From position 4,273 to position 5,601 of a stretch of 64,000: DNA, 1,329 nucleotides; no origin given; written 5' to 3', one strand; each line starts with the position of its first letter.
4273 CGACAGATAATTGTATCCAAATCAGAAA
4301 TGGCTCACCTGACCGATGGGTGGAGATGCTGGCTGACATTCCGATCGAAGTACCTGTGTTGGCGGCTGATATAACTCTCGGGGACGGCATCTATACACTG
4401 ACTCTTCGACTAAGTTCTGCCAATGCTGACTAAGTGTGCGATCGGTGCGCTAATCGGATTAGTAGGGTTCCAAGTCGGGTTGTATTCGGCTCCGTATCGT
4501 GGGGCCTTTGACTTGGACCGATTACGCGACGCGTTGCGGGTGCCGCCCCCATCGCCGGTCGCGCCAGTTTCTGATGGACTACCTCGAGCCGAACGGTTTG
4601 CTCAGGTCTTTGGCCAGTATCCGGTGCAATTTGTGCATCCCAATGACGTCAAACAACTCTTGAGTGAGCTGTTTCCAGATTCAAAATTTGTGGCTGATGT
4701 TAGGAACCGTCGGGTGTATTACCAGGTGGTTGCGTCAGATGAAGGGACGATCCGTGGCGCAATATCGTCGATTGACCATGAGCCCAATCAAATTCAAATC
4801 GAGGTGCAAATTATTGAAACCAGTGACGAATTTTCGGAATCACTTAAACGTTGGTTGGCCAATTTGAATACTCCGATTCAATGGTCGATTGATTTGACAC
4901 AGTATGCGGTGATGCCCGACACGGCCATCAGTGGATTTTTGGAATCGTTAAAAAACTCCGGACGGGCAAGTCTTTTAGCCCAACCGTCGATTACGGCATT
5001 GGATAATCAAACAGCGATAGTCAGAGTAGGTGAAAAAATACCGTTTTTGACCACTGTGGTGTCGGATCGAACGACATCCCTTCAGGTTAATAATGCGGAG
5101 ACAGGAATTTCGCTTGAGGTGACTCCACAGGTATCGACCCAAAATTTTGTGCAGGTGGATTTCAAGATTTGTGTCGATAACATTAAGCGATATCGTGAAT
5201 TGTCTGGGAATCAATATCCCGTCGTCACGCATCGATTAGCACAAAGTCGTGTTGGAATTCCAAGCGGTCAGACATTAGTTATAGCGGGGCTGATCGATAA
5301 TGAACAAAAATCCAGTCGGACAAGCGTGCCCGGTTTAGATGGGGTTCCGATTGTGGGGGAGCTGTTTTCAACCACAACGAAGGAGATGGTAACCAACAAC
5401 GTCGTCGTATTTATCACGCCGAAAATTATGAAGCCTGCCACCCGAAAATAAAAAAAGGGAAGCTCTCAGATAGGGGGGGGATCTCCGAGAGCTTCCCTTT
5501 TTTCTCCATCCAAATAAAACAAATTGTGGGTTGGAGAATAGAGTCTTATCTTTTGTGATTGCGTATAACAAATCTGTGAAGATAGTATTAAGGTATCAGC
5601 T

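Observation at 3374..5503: Orphan three-gene mini-secretin module (two bitopic membrane proteins plus a 342-aa single-N-domain secretin) with no pilin, ATPase or platform genes nearby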

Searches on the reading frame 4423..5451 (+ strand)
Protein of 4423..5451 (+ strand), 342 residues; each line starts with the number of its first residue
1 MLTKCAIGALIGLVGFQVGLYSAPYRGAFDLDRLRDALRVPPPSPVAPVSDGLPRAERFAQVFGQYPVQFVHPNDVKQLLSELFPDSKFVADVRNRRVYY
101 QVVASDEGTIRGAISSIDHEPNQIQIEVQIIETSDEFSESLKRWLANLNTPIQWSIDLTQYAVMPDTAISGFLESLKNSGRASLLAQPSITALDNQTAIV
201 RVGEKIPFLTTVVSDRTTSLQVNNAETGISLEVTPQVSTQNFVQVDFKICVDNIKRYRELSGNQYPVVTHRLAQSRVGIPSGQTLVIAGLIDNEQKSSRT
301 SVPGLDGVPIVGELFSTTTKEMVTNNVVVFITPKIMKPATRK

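Call 3: search_protein_families(library=pfam, proteins=[window:4423-5451:+], max_evalue=0.1)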
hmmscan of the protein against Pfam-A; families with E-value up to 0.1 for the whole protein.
window:4423-5451:+ (342 aa): 2 families
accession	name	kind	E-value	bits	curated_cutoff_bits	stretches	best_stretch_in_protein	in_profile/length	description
PF00263.26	Secretin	-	2.1e-39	135.2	27.5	1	176-337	2-169/169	Bacterial type II and III secretion system protein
PF03958.22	Secretin_N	-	0.028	15.1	28.2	1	66-119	4-65/69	Bacterial type II/III secretion system short domain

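Call 4: search_protein_families(library=ncbifam, proteins=[window:4423-5451:+], max_evalue=0.1)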
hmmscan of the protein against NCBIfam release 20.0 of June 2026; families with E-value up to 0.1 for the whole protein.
window:4423-5451:+ (342 aa): 10 families
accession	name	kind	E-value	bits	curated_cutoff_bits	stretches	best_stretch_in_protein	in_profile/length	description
TIGR02517.1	type_II_gspD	equivalog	1.8e-39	135.7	351.35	1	166-337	414-591/600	type II secretion system secretin GspD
TIGR02515.1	IV_pilus_PilQ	subfamily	1.2e-34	120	284.35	2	156-337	248-428/428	type IV pilus secretin PilQ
TIGR02516.1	type_III_yscC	equivalog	1.4e-24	86.5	238.45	1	89-337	201-462/463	type III secretion system outer membrane ring subunit SctC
TIGR02519.1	pilus_MshL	equivalog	9.8e-24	83.8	250.2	1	146-336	93-290/290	pilus (MSHA type) biogenesis protein MshL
NF010083.0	PRK13568.1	equivalog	1.2e-19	70.4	554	1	174-337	257-418/419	DNA uptake porin HofQ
NF007851.2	PRK10560.1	exception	1.2e-17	63.9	598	1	175-336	250-409/412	DNA uptake porin HofQ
NF011873.0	PRK15346.1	equivalog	4.8e-17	61.8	524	1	85-323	234-481/499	EscC/YscC/HrcC family type III secretion system outer membrane ring protein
TIGR02520.1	pilus_B_mal_scr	equivalog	3e-11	42.6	287.65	1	173-333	343-511/513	PilN family type IVB pilus formation outer membrane protein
NF042912.1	Amuc_1098_fam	equivalog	8.8e-11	40.6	750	1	265-341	725-801/805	Amuc_1098 family type IV pilus outer membrane protein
NF005040.0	PRK06457.1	equivalog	0.011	14.1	788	1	184-263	248-328/549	pyruvate dehydrogenase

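Call 8: find_homologous_proteins(query=window:4423-5451:+, max_evalue=0.00001)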
Query window:4423-5451:+ (342 aa): 88 proteins with E <= 0.00001 among 4592 candidates.
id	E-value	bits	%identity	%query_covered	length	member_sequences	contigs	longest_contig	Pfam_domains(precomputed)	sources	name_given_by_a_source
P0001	5.6e-220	747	100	100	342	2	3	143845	PF00263.27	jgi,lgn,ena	-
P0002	5.0e-113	395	53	96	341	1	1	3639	PF03958.23,PF00263.27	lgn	-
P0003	6.8e-100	352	50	92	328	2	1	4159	PF00263.27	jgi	jgi:general secretion pathway protein D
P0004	1.1e-83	299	44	92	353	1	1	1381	PF03958.23,PF00263.27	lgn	-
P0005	1.1e-20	92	25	80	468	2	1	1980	PF03958.23,PF00263.27,PF07660.20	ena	-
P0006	5.1e-20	90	28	79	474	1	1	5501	PF03958.23,PF00263.27,PF07660.20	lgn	-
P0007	6.0e-20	90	25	65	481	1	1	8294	PF21305.3,PF03958.23,PF00263.27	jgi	jgi:type IV pilus assembly protein PilQ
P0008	1.7e-19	88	26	65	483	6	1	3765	PF21305.3,PF03958.23,PF00263.27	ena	-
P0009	1.9e-19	88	28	72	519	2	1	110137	PF03958.23,PF00263.27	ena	-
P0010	2.7e-19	88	24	64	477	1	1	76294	PF21305.3,PF03958.23,PF00263.27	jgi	jgi:type IV pilus assembly protein PilQ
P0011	2.7e-19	88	30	48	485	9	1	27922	PF21305.3,PF03958.23,PF00263.27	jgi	jgi:type IV pilus assembly protein PilQ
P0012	3.5e-19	87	24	64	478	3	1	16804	PF21305.3,PF03958.23,PF00263.27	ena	-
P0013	5.0e-19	87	32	48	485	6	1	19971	PF21305.3,PF03958.23,PF00263.27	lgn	-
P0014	7.1e-19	86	32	48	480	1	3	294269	PF21305.3,PF03958.23,PF00263.27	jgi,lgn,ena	-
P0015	7.3e-19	86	32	48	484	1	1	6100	PF21305.3,PF03958.23,PF00263.27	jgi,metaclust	metaclust:\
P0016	7.4e-19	86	25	65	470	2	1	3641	PF21305.3,PF03958.23,PF00263.27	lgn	-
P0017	7.7e-19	86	32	48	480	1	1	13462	PF21305.3,PF03958.23,PF00263.27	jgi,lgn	-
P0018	8.8e-19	86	28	64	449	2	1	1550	PF21305.3,PF03958.23,PF00263.27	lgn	-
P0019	9.0e-19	86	32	48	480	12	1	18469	PF21305.3,PF03958.23,PF00263.27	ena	-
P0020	1.1e-18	85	31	48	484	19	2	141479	PF21305.3,PF03958.23,PF00263.27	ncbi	-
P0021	1.7e-18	85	31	50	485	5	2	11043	PF21305.3,PF03958.23,PF00263.27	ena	-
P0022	2.1e-18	85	31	48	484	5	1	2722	PF21305.3,PF03958.23,PF00263.27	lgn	-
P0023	2.7e-18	84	24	64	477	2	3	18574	PF21305.3,PF03958.23,PF00263.27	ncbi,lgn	-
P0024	3.1e-18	84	24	64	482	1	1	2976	PF21305.3,PF03958.23,PF00263.27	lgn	-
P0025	4.3e-18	84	29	67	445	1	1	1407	PF21305.3,PF03958.23,PF00263.27,PF07660.20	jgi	jgi:type II secretory pathway component HofQ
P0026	5.7e-18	83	27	67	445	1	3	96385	PF21305.3,PF03958.23,PF00263.27,PF07660.20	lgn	-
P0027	6.1e-18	83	29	50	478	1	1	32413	PF21305.3,PF03958.23,PF00263.27,PF07660.20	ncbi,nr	ncbi:MAG: Type IV pilus biogenesis and competence protein PilQ precursor [Syntrophorhabdus sp. PtaU1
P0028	8.7e-18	83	30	49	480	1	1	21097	PF21305.3,PF03958.23,PF00263.27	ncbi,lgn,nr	ncbi:MAG: type IV pilus secretin PilQ [Syntrophorhabdaceae bacterium]|nr:type IV pilus secretin PilQ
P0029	9.7e-18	82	25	80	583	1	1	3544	PF21305.3,PF03958.23,PF11741.14,PF00263.27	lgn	-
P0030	1.4e-17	82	24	64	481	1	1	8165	PF21305.3,PF03958.23,PF00263.27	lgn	-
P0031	2.3e-17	81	29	50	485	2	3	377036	PF21305.3,PF03958.23,PF00263.27,PF07660.20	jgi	jgi:type IV pilus assembly protein PilQ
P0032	2.8e-17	81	24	64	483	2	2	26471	PF21305.3,PF03958.23,PF00263.27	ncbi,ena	-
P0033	3.2e-17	81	24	64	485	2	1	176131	PF21305.3,PF03958.23,PF00263.27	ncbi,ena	-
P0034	8.0e-17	79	29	48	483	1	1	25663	PF21305.3,PF03958.23,PF00263.27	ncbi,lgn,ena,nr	ncbi:MAG: secretin [Deltaproteobacteria bacterium]|nr:secretin [Deltaproteobacteria bacterium]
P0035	8.2e-17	79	23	64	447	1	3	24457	PF21305.3,PF03958.23,PF00263.27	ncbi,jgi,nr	ncbi:MAG: type IV pilus secretin PilQ [Syntrophorhabdaceae bacterium]|nr:type IV pilus secretin PilQ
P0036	8.5e-17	79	23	64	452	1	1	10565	PF21305.3,PF03958.23,PF00263.27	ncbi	ncbi:MAG: type IV pilus secretin PilQ [Syntrophorhabdaceae bacterium]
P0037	1.1e-16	79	23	64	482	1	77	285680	PF21305.3,PF03958.23,PF00263.27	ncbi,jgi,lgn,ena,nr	ncbi:MAG: type IV pilus secretin PilQ [Syntrophorhabdaceae bacterium]|nr:type IV pilus secretin PilQ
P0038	1.1e-16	79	23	64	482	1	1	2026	PF21305.3,PF03958.23,PF00263.27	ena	-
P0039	1.1e-16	79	23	64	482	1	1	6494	PF21305.3,PF03958.23,PF00263.27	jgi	-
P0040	1.1e-16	79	29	50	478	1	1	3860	PF21305.3,PF03958.23,PF00263.27,PF07660.20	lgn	-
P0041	1.2e-16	79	29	48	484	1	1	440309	PF21305.3,PF03958.23,PF00263.27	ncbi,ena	-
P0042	1.5e-16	79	28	48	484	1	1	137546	PF21305.3,PF03958.23,PF00263.27,PF07660.20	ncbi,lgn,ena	-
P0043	1.6e-16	78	28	48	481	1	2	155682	PF21305.3,PF03958.23,PF00263.27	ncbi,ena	-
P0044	2.9e-16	78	25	80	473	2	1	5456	PF03958.23,PF00263.27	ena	-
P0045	5.8e-16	77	27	49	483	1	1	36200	PF21305.3,PF03958.23,PF00263.27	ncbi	ncbi:MAG: type IV pilus secretin PilQ [Syntrophorhabdaceae bacterium]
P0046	2.4e-15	75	31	48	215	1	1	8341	PF00263.27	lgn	-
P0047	3.9e-15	74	29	48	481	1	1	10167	PF21305.3,PF03958.23,PF00263.27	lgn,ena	-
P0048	4.2e-15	74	29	52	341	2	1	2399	PF13629.13,PF00263.27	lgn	-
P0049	9.2e-15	73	27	70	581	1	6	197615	PF03958.23,PF00263.27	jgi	jgi:general secretion pathway protein D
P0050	2.2e-14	71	29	49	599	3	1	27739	PF04972.23,PF13629.13,PF00263.27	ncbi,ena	-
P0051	2.5e-14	71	28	66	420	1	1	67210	PF13629.13,PF00263.27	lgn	-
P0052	1.5e-13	69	30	50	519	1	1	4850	PF13629.13,PF00263.27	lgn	-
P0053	1.7e-13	68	29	49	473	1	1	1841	PF13629.13,PF00263.27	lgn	-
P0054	2.9e-13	68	26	75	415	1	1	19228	PF03958.23,PF00263.27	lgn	-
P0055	5.1e-13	67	27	64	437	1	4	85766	PF13629.13,PF00263.27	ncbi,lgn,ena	-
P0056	5.3e-13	67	27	65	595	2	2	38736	PF03958.23,PF00263.27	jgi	jgi:general secretion pathway protein D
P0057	5.6e-13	67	29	50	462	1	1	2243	PF03958.23,PF00263.27,PF07660.20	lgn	-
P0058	5.8e-13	67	28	63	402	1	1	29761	PF13629.13,PF00263.27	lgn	-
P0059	8.0e-13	66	30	49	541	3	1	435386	PF13629.13,PF00263.27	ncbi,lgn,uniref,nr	ncbi:type II and III secretion system protein family protein [Hephaestia sp. GCM10023244]|uniref:typ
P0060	9.5e-13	66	30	50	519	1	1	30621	PF13629.13,PF00263.27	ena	-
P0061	9.7e-13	66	29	50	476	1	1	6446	PF03958.23,PF00263.27,PF07660.20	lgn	-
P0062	1.3e-12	66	28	70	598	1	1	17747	PF03958.23,PF00263.27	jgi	jgi:type II secretory pathway component GspD/PulD (secretin)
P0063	2.1e-12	65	29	49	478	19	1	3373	PF13629.13,PF00263.27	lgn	-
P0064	2.4e-12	65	30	56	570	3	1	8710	PF03958.23,PF11741.14,PF00263.27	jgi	-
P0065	2.6e-12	65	28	48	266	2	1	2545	PF00263.27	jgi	jgi:type IV pilus assembly protein PilQ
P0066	3.3e-12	64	32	48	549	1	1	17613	PF03958.23,PF00263.27,PF07660.20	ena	-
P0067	4.7e-12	64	29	56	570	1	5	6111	PF03958.23,PF11741.14,PF00263.27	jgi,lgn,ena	-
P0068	6.4e-12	63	30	48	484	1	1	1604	PF21305.3,PF03958.23,PF00263.27,PF07660.20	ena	-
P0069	6.5e-12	63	32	49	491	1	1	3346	PF21305.3,PF00263.27,PF07660.20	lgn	-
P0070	7.2e-12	63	27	68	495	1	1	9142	PF02563.22,PF03958.23,PF00263.27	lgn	-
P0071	7.4e-12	63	30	51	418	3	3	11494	PF13629.13,PF00263.27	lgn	-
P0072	7.5e-12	63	24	80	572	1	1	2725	PF03958.23,PF00263.27,PF07660.20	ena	-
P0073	7.6e-12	63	31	49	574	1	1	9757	PF03958.23,PF11741.14,PF00263.27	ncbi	-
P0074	8.8e-12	63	28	63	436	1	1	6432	PF13629.13,PF00263.27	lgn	-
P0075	5.5e-11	60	27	52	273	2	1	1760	PF00263.27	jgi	jgi:pilus assembly protein CpaC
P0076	6.4e-11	60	28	48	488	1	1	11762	PF21305.3,PF03958.23,PF00263.27,PF07660.20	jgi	-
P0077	1.0e-10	59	27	56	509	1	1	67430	PF13629.13,PF00263.27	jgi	jgi:pilus assembly protein CpaC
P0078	1.5e-10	59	31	52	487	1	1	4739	PF13629.13,PF00263.27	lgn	-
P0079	2.2e-10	58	25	53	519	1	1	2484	PF13629.13,PF00263.27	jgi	jgi:pilus assembly protein CpaC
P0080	3.4e-10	58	30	49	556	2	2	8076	PF07655.19,PF00263.27,PF07660.20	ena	-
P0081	1.8e-9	55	25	53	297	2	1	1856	PF00263.27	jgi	jgi:type IV pilus assembly protein PilQ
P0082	2.7e-9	55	30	50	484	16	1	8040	PF13629.13,PF00263.27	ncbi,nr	ncbi:MAG TPA: type II and III secretion system protein family protein [Acidiphilium sp.]|nr:type II 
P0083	1.5e-8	52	27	62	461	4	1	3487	PF13629.13,PF00263.27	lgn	-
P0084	6.5e-8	50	24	48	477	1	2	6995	PF04972.23,PF13629.13,PF00263.27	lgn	-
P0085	9.5e-8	50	28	50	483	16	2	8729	PF13629.13,PF00263.27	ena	-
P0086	4.5e-7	47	25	49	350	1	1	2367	PF13629.13,PF00263.27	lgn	-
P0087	3.7e-6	44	24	50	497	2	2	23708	PF13629.13,PF00263.27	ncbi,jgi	ncbi:MAG TPA: pilus assembly protein N-terminal domain-containing protein [Candidatus Binatia bacter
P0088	3.7e-6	44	28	49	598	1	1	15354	PF13629.13,PF00263.27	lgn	-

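Call 9: find_related_loci(query=window:4423-5451:+, collection=genome_contigs, flank=10000)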
Query window:4423-5451:+ (342 aa) in genome_contigs; peptide patterns used: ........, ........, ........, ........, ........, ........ (x = any residue, [..] = any of these).
71 stretches matched a pattern, but none encodes a relative of the query by tblastn (E <= 1e-3).

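Call 10: find_encoding_contigs(protein=P0001, flank=10000, max_places=4)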
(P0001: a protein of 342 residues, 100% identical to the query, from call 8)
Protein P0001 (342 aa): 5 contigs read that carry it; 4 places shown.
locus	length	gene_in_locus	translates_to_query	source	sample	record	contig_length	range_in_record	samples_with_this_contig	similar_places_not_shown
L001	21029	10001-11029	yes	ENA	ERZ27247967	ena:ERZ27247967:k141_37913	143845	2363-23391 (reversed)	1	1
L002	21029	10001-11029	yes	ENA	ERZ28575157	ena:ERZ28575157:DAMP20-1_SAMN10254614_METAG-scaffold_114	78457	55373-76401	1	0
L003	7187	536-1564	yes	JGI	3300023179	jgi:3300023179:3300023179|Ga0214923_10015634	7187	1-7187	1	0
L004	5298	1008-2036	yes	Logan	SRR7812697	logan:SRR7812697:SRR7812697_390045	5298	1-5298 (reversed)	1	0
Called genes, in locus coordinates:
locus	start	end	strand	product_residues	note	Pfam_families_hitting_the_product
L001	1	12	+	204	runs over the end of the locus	PF02578:Cu-oxidase_4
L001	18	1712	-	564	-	PF07244:POTRA, PF01103:Omp85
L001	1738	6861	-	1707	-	PF05359:DUF748 (weak)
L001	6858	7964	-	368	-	-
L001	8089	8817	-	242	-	PF01346:FKBP_N, PF00254:FKBP_C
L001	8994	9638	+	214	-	-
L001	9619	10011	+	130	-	-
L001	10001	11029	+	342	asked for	PF00263:Secretin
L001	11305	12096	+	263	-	PF00849:PseudoU_synth_2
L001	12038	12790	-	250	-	PF12844:HTH_19 (faint), PF13560:HTH_31, PF01381:HTH_3, PF00211:Guanylate_cyc (faint)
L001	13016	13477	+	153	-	-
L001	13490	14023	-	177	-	PF00186:DHFR_1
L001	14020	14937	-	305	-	PF22818:ApeI-like (faint)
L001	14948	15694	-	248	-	PF04539:Sigma70_r3 (faint), PF04542:Sigma70_r2, PF13384:HTH_23 (faint), PF04545:Sigma70_r4, PF08281:Sigma70_r4_2 (weak)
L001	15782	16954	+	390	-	PF08245:Mur_ligase_M, PF02875:Mur_ligase_C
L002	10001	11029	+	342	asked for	PF00263:Secretin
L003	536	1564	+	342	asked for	PF00263:Secretin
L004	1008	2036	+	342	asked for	PF00263:Secretin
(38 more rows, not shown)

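Call 11: find_encoding_contigs(protein=P0002, flank=10000, max_places=4)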
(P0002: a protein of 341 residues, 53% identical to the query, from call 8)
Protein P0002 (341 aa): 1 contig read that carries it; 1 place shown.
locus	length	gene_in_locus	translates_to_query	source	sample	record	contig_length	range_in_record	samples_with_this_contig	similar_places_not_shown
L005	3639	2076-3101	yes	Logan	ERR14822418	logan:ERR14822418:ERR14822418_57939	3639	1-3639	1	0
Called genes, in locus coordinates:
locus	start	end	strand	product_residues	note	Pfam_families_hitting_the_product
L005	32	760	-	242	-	PF01346:FKBP_N, PF00254:FKBP_C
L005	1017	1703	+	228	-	-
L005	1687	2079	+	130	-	-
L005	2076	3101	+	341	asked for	PF03958:Secretin_N (weak), PF00263:Secretin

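Call 12: find_encoding_contigs(protein=P0003, flank=10000, max_places=4)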
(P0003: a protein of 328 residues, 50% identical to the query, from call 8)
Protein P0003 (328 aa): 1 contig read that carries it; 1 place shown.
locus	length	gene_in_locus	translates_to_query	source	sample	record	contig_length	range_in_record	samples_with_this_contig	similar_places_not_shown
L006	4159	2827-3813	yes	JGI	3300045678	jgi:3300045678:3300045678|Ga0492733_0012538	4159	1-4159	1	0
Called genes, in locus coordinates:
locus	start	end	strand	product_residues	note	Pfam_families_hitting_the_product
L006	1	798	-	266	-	?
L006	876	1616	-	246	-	PF01346:FKBP_N, PF00254:FKBP_C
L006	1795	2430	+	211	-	-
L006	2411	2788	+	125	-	-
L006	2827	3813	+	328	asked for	PF00263:Secretin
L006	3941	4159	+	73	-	?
